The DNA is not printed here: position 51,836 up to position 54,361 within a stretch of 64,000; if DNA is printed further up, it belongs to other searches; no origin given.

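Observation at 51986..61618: Compact GHKL(MORC-like) ATPase + PLD::SNF2 helicase + 1337-aa adenine methyltransferase island: the best candidate for an undescribed R-M-like defence system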

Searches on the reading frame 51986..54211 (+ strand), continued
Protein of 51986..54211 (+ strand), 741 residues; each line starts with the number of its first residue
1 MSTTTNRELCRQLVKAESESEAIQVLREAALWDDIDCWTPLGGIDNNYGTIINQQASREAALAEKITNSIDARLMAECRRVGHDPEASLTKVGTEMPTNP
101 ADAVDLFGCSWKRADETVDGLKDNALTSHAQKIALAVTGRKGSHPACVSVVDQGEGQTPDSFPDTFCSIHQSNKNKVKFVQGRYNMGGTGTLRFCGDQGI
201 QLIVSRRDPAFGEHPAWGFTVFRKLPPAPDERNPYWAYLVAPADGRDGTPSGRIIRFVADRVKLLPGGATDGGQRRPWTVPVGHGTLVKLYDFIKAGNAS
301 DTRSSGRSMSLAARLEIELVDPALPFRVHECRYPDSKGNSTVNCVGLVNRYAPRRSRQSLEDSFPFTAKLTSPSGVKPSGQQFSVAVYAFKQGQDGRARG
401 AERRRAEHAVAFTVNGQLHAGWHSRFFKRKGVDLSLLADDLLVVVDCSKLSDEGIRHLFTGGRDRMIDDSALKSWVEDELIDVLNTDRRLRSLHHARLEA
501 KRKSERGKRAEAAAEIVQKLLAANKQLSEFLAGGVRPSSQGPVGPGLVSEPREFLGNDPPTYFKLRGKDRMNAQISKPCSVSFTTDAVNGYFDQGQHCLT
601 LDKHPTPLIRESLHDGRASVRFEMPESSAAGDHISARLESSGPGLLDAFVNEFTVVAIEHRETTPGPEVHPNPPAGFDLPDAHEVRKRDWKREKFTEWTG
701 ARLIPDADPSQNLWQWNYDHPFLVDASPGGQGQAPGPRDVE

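Call 82: search_protein_representatives(alignment_id=A1)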
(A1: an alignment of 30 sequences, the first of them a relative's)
Query: 30 sequences, 822 profile positions. Proteins with E-value up to 0.001 (for the whole library): 3303; up to 1e-10: 2488; up to 1e-30: 1286. The best 150 are listed.
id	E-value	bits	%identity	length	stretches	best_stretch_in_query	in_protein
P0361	0.0e+00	1150.2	-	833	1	1-817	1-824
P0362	0.0e+00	1133.6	-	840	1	1-818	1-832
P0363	0.0e+00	1055.5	-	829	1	4-818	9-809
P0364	0.0e+00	1039.2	-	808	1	4-814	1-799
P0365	0.0e+00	1031.7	-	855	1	1-817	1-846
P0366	0.0e+00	1028.9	-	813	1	4-818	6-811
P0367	0.0e+00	1026.2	-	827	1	5-813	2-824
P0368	8.0e-295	996.7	-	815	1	1-818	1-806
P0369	4.7e-293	990.9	-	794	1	4-811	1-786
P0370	1.1e-290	983.1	-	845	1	1-816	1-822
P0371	2.6e-290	981.8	-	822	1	2-814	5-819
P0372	7.5e-290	980.3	-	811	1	1-814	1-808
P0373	1.4e-285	966.2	-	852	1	1-817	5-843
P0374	3.0e-284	961.8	-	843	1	1-815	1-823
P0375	1.9e-280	949.2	-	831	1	1-817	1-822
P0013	2.9e-225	766.7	-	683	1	4-667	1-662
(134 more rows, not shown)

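Call 84: find_encoding_contigs(protein=P0352, flank=7000, max_places=1)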
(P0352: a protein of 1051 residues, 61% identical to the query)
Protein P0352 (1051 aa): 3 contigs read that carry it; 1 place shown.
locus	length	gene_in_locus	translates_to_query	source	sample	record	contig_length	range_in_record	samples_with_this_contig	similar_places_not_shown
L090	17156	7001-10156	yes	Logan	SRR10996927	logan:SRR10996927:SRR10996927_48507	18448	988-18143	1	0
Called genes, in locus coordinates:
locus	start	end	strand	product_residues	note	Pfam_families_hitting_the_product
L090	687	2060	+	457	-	PF02463:SMC_N (faint), PF13175:AAA_15, PF13476:AAA_23 (weak), PF13514:AAA_27 (weak), PF13304:AAA_21, PF13175:AAA_15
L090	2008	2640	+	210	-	PF20469:OLD-like_TOPRIM (weak)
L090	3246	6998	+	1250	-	PF07669:Eco57I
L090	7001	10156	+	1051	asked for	PF13091:PLDc_2, PF00176:SNF2-rel_dom, PF04851:ResIII, PF00270:DEAD (faint), PF00271:Helicase_C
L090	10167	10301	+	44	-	-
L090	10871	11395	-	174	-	-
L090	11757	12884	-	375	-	-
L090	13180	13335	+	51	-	-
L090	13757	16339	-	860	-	PF00005:ABC_tran (faint), PF13166:AAA_13, PF02463:SMC_N, PF13304:AAA_21 (weak)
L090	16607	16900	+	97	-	-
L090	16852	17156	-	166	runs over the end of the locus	-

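Call 85: find_encoding_contigs(protein=P0324, flank=7000, max_places=1)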
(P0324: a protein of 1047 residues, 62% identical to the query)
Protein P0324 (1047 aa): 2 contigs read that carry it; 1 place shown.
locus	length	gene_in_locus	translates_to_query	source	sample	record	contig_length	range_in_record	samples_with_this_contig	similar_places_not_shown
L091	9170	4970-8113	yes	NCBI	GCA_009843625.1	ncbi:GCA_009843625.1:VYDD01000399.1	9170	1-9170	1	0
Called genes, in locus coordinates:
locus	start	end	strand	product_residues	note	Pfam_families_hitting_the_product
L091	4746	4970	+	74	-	-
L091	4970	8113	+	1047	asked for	PF13091:PLDc_2, PF00176:SNF2-rel_dom, PF00270:DEAD (weak), PF04851:ResIII, PF09848:SLFN-g3_helicase (weak), PF00271:Helicase_C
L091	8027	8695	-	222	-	-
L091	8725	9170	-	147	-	PF01844:HNH, PF14279:HNH_5 (weak)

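Call 92: search_dna_similar(query=P0241, collection=plasmids, mode=protein, max_rows=15, max_evalue=1e-20)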
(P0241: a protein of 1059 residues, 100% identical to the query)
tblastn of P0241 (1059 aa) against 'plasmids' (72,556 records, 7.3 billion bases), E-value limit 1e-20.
Records with a match: 131; places in all: 131; records where one place covers at least 80% of the query: 12.
Best place of each record, by identity: <60% 131.
By first word of the organism name: Enterococcus 18; Listeria 15; Escherichia 14; Acinetobacter 11; Synechocystis 6; Rhodococcus 5; Lactococcus 4; Nostoc 3; Vibrio 3; Planktothrix 2; and 44 more.
By predicted mobility (MOB-suite, as given by PLSDB): non-mobilizable 66; mobilizable 42; conjugative 23.
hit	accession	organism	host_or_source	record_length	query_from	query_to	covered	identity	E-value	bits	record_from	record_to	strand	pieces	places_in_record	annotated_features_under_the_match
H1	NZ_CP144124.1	Halalkalicoccus sp. CGA53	cell culture,sediment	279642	1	1054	100%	34.2%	1e-119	414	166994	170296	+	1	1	helicase-related protein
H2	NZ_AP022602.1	Mycobacterium gallinarum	-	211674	34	1052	96%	34.1%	3e-97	347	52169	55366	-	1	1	helicase-related protein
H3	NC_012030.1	Halorubrum lacusprofundi ATCC 49239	-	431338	1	1056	100%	32.5%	1e-111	390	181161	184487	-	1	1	helicase-related protein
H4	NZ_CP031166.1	Euzebya pacifica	-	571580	18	1053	98%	32.5%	6e-103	364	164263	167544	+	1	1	helicase-related protein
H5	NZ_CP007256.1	Rhodococcus erythropolis R138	Hydroponic pots with potatoes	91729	18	1056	98%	32.4%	5e-97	347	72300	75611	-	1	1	helicase-related protein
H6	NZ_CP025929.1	Microcystis aeruginosa NIES-2481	cell culture,freshwater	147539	9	927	87%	29.6%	5e-67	255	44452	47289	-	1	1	helicase-related protein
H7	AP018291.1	Calothrix sp. NIES-4105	-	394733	34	905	82%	30.2%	6e-72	270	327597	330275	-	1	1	putative helicase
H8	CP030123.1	Brasilonema octagenarum UFV-E1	Eucalyptus grandis,mixed culture,leaves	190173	13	906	84%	29.3%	3e-71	268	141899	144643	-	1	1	helicase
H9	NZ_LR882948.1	Planktothrix agardhii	-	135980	34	894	81%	30.2%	1e-73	276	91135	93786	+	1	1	SNF2-related protein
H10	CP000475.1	Paenarthrobacter aurescens TC1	-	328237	34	800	72%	33.4%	5e-75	280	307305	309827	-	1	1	helicase, SNF2 family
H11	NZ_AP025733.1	Nostoc cf. commune SO-36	-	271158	34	894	81%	29.4%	1e-67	257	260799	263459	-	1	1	helicase-related protein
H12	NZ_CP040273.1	Nostoc sp. C052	Blasia pusilla,pure culture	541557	34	894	81%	29.1%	8e-67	254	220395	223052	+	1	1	helicase-related protein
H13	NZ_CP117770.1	Nostoc sp. UHCC 0926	whole organism,lichen surface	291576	34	894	81%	28.7%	4e-63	243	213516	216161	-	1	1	helicase-related protein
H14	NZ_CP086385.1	Deinococcus radiophilus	Harpadon nehereus,cell culture,2 Mrad ...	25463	5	791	74%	30.5%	2e-65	250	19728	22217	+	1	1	helicase-related protein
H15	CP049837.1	Gordonia terrae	soil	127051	2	817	77%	28.5%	9e-49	197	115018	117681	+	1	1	NgoFVII family restriction endonuclease | hypothetical protein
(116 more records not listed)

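Call 93: get_annotated_region(hit=H2, flank=7000)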
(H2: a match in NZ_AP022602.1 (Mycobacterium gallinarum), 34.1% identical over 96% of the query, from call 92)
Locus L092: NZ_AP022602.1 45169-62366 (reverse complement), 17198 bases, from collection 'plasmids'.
description: Mycobacterium gallinarum strain JCM 6399 plasmid pJCM6399
organism: Mycobacterium gallinarum (NCBI taxid 39689)
taxonomy: Bacteria; Actinomycetota; Actinomycetes; Mycobacteriales; Mycobacteriaceae; Mycobacterium; Mycobacterium gallinarum
host: -; source: -; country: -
typing (MOB-suite, as given by PLSDB): mobilizable; relaxase MOBF
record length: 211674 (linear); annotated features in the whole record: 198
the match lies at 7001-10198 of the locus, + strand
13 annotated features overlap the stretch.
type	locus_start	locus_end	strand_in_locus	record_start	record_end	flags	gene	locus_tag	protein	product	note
CDS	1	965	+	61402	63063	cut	mycP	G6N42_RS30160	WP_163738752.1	type VII secretion-associated serine protease mycosin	GO:0009306 - protein secretion [Evidence IEA]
CDS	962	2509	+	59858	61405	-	eccE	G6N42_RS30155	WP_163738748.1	type VII secretion protein EccE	GO:0009306 - protein secretion [Evidence IEA]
CDS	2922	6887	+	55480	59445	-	-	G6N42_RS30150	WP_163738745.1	hypothetical protein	-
CDS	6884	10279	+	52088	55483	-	-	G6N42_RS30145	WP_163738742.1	helicase-related protein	-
CDS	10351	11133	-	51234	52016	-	-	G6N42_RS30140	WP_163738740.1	hypothetical protein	-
CDS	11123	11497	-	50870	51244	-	-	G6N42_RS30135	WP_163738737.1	helix-turn-helix transcriptional regulator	-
CDS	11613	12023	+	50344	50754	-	-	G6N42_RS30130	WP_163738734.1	hypothetical protein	-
CDS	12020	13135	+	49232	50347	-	-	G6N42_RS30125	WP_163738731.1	discoidin domain-containing protein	-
CDS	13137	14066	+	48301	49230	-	-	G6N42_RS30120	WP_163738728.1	conjugal transfer protein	-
CDS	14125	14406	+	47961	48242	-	-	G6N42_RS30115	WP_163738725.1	hypothetical protein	-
CDS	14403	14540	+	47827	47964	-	-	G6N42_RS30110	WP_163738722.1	hypothetical protein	-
CDS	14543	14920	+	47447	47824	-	-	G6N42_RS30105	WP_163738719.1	hypothetical protein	-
CDS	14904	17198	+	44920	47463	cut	-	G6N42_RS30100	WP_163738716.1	ATP-binding protein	-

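Call 94: get_annotated_region(hit=H3, flank=7000)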
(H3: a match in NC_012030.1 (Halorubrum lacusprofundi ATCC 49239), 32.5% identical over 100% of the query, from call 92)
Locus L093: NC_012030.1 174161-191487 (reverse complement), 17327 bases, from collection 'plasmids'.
description: Halorubrum lacusprofundi ATCC 49239 plasmid pHLAC01, complete sequence
organism: Halorubrum lacusprofundi ATCC 49239 (NCBI taxid 416348)
taxonomy: Archaea; Euryarchaeota; Halobacteria; Halobacteriales; Haloferacaceae; Halorubrum; Halorubrum lacusprofundi; Halorubrum lacusprofundi ATCC 49239
host: -; source: -; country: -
typing (MOB-suite, as given by PLSDB): non-mobilizable; mating-pair formation MPF_unknown
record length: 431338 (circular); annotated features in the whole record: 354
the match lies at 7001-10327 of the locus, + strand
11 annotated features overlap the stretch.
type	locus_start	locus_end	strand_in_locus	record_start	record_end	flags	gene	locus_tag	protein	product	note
CDS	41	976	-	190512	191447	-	-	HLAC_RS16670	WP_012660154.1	transposase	GO:0006313 - DNA transposition [Evidence IEA]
CDS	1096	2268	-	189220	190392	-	-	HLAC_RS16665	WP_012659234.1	ISH3-like element ISHla8 family transposase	GO:0006313 - DNA transposition [Evidence IEA]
CDS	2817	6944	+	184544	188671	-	-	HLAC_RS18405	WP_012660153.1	hypothetical protein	-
CDS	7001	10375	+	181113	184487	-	-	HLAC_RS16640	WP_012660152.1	helicase-related protein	-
CDS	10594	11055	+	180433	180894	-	-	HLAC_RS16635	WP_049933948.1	hypothetical protein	-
CDS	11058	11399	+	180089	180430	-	-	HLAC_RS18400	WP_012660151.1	hypothetical protein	-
CDS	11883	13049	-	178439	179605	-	-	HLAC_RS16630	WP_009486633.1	ISH3-like element ISHla1 family transposase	GO:0006313 - DNA transposition [Evidence IEA]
CDS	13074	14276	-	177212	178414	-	-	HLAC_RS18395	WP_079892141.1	hypothetical protein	-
CDS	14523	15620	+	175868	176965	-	-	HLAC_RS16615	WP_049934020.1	hypothetical protein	-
CDS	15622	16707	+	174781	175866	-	-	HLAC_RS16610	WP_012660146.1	hypothetical protein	-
CDS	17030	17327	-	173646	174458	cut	-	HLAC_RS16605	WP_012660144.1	hypothetical protein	-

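Call 95: get_annotated_region(hit=H5, flank=7000)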
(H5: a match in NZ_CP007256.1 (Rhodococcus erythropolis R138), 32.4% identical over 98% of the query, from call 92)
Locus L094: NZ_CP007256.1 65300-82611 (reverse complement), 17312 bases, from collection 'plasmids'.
description: Rhodococcus erythropolis R138 plasmid pCRE138, complete sequence
organism: Rhodococcus erythropolis R138 (NCBI taxid 1289591)
taxonomy: Bacteria; Actinomycetota; Actinomycetes; Mycobacteriales; Nocardiaceae; Rhodococcus; Rhodococcus erythropolis; Rhodococcus erythropolis R138
host: -; source: Hydroponic pots with potatoes; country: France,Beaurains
typing (MOB-suite, as given by PLSDB): mobilizable; replicon rep_cluster_1311; relaxase MOBP
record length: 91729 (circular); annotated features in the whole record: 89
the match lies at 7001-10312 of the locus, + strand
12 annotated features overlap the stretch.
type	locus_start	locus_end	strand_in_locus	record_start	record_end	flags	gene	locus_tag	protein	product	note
CDS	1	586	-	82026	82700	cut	-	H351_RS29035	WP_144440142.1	hypothetical protein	-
CDS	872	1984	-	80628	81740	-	-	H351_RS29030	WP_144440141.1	DUF3320 domain-containing protein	-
CDS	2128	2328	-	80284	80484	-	-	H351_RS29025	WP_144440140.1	hypothetical protein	-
CDS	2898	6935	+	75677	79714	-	-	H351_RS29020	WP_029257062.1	hypothetical protein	-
CDS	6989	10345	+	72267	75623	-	-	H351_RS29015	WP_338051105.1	helicase-related protein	-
CDS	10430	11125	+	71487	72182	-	-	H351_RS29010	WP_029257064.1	TetR/AcrR family transcriptional regulator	GO:0006355 - regulation of DNA-templated transcription [Evidence IEA]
CDS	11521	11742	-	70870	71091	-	-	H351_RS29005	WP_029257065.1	hypothetical protein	-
CDS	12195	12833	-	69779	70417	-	-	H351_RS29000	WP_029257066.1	hypothetical protein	-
CDS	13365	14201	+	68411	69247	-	-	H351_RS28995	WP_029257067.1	PASTA domain-containing protein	-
CDS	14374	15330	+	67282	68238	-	-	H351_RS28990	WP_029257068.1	recombinase family protein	GO:0006310 - DNA recombination [Evidence IEA]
CDS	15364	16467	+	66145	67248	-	-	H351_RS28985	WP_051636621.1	GIY-YIG nuclease family protein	-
CDS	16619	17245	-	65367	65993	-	-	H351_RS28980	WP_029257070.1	hypothetical protein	-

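Call 97: search_protein_families(library=pfam, proteins=[L092:2922-6887:+, L093:2817-6944:+, L094:2898-6935:+, L092:6884-10279:+], max_evalue=0.01)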
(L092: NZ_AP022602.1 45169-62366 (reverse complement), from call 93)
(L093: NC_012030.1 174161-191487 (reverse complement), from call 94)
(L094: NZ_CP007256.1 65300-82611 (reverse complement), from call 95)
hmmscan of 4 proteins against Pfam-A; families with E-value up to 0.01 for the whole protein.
L092:2922-6887:+ (1321 aa): 1 family
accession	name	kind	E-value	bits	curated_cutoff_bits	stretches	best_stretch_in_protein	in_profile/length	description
PF07669.17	Eco57I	-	3.5e-10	40.7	25.3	1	674-858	2-85/171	Eco57I restriction-modification methylase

L093:2817-6944:+ (1375 aa): 2 families
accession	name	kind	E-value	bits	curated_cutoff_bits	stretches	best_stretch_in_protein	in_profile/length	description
PF07669.17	Eco57I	-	2.3e-17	64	25.3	1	673-863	2-91/171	Eco57I restriction-modification methylase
PF02384.22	N6_Mtase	-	0.0029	17.4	20.4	0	843-870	122-153/311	N-6 DNA Methylase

L094:2898-6935:+ (1345 aa): 2 families
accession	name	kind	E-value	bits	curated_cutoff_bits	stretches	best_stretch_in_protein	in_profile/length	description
PF07669.17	Eco57I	-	5e-12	46.7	25.3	1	670-856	2-88/171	Eco57I restriction-modification methylase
PF20473.4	MmeI_Mtase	-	0.0013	18.4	27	1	591-693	16-87/259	MmeI, DNA-methyltransferase domain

L092:6884-10279:+ (1131 aa): 7 families
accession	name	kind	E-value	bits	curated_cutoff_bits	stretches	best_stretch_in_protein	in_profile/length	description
PF00271.37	Helicase_C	-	6.6e-18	65.4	23.5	1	685-800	12-110/110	Helicase conserved C-terminal domain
PF00176.29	SNF2-rel_dom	-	1.5e-12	47.6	24.9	1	356-464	127-227/290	SNF2-related domain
PF13091.12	PLDc_2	-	2e-10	41.1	27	1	39-200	11-132/132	PLD-like domain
PF04851.21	ResIII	-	5.9e-07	30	22.5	0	267-307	21-62/164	Type III restriction enzyme, res subunit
PF00270.35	DEAD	-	0.0003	21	26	0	353-397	116-161/167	DEAD/DEAH box helicase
PF13872.12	AAA_34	-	0.0018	17.7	27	0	268-306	59-97/306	P-loop containing NTP hydrolase pore-1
PF13401.12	AAA_22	-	0.0086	16.8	27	0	276-380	12-107/130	AAA domain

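Call 98: search_dna_similar(query=P0001, collection=plasmids, mode=protein, max_rows=10, max_evalue=1e-10)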
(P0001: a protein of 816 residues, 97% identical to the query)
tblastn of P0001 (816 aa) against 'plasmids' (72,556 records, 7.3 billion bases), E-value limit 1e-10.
Records with a match: 7; places in all: 7; records where one place covers at least 80% of the query: 0.
Best place of each record, by identity: <60% 7.
By first word of the organism name: Devosia 1; Ensifer 1; Hymenobacter 1; Pontibacillus 1; Haladaptatus 1; Halogeometricum 1; Natronobeatus 1.
By predicted mobility (MOB-suite, as given by PLSDB): non-mobilizable 7.
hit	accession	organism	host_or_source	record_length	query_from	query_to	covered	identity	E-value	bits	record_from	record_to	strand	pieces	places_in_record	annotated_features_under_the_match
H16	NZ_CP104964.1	Devosia neptuniae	Vicia costata,cell culture,root nodule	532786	7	466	56%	31.8%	7e-33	145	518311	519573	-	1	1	hypothetical protein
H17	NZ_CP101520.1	Ensifer adhaerens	cell cuture,rhizosphere soil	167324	7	466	56%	31.3%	2e-31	140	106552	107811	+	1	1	hypothetical protein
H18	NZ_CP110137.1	Hymenobacter sp. YIM 151858-1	whole organism,soil sample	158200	25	468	54%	32.4%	4e-39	165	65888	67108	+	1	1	hypothetical protein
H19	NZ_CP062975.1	Pontibacillus sp. ALD_SL1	mangrove mud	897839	20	391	46%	27.4%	2e-21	108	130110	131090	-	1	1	hypothetical protein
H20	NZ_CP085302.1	Haladaptatus pallidirubidus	cell culture,saline soil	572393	5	332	40%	30.4%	4e-23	114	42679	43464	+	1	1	hypothetical protein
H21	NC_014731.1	Halogeometricum borinquense DSM 11551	-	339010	38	339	37%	28.6%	7e-18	97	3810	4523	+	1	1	hypothetical protein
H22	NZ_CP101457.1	Natronobeatus ordinarius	cell culture,sediment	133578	1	333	41%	25.9%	7e-13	81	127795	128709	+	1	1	hypothetical protein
